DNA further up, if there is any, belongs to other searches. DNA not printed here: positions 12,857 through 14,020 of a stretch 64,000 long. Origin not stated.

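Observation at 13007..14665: Candidate uncharacterised two-gene conflict/defence system: Panacea-like-DUF488 fusion + conserved Cys/His partner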

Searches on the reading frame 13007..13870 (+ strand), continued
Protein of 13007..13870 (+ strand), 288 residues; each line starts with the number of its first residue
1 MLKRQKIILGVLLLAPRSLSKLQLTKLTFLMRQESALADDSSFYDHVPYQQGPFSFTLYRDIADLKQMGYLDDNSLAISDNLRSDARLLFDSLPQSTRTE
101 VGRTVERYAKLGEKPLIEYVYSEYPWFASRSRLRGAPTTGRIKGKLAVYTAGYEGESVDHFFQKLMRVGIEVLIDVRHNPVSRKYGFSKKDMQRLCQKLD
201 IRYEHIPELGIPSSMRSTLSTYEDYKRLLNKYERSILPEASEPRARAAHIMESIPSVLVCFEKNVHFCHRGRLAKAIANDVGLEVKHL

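Call 59: search_protein_families(library=pfam, alignment_id=A2, max_evalue=1)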
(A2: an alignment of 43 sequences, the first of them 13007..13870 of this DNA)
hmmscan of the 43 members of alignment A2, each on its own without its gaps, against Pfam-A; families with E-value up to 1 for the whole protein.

A. member 1, window:13007-13870:+ (288 aa): 2 families
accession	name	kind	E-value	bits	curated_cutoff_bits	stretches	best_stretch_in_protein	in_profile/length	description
PF04343.18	DUF488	-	2.3e-21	77.1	22.2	1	158-276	2-120/121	Domain of unknown function DUF488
PF22751.1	DUF488-N3a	-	0.23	12.2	27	1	226-278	61-115/118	Active DUF488-N3 subclade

B. families by the number of members that match (of 43 scanned): 27 families (the first 25 are shown)
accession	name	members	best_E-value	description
PF04343.18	DUF488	43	2.1e-24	Domain of unknown function DUF488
PF22751.1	DUF488-N3a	41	6e-06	Active DUF488-N3 subclade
PF13274.11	SocA_Panacea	28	9.9e-06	Antitoxin SocA-like, Panacea domain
PF16754.10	Pesticin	9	0.014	Bacterial toxin homologue of phage lysozyme, C-term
PF02671.26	PAH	2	0.1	Paired amphipathic helix repeat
PF25213.1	HVO_A0261_N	1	0.00048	HVO_A0261 N-terminal domain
PF08427.15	ARMH3_C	1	0.0025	Armadillo-like helical domain-containing protein 3, C-terminal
PF03097.24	BRO1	1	0.0092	BRO1-like domain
PF13730.12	HTH_36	1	0.013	Helix-turn-helix domain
PF01978.25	TrmB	1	0.022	Sugar-specific transcriptional regulator TrmB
PF09339.16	HTH_IclR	1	0.028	IclR helix-turn-helix domain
PF12763.14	EH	1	0.03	EH domain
PF10929.13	DUF2811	1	0.032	Protein of unknown function (DUF2811)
PF13350.11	Y_phosphatase3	1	0.039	Tyrosine phosphatase family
PF12564.13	TypeIII_RM_meth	1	0.045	Type III restriction/modification enzyme methylation subunit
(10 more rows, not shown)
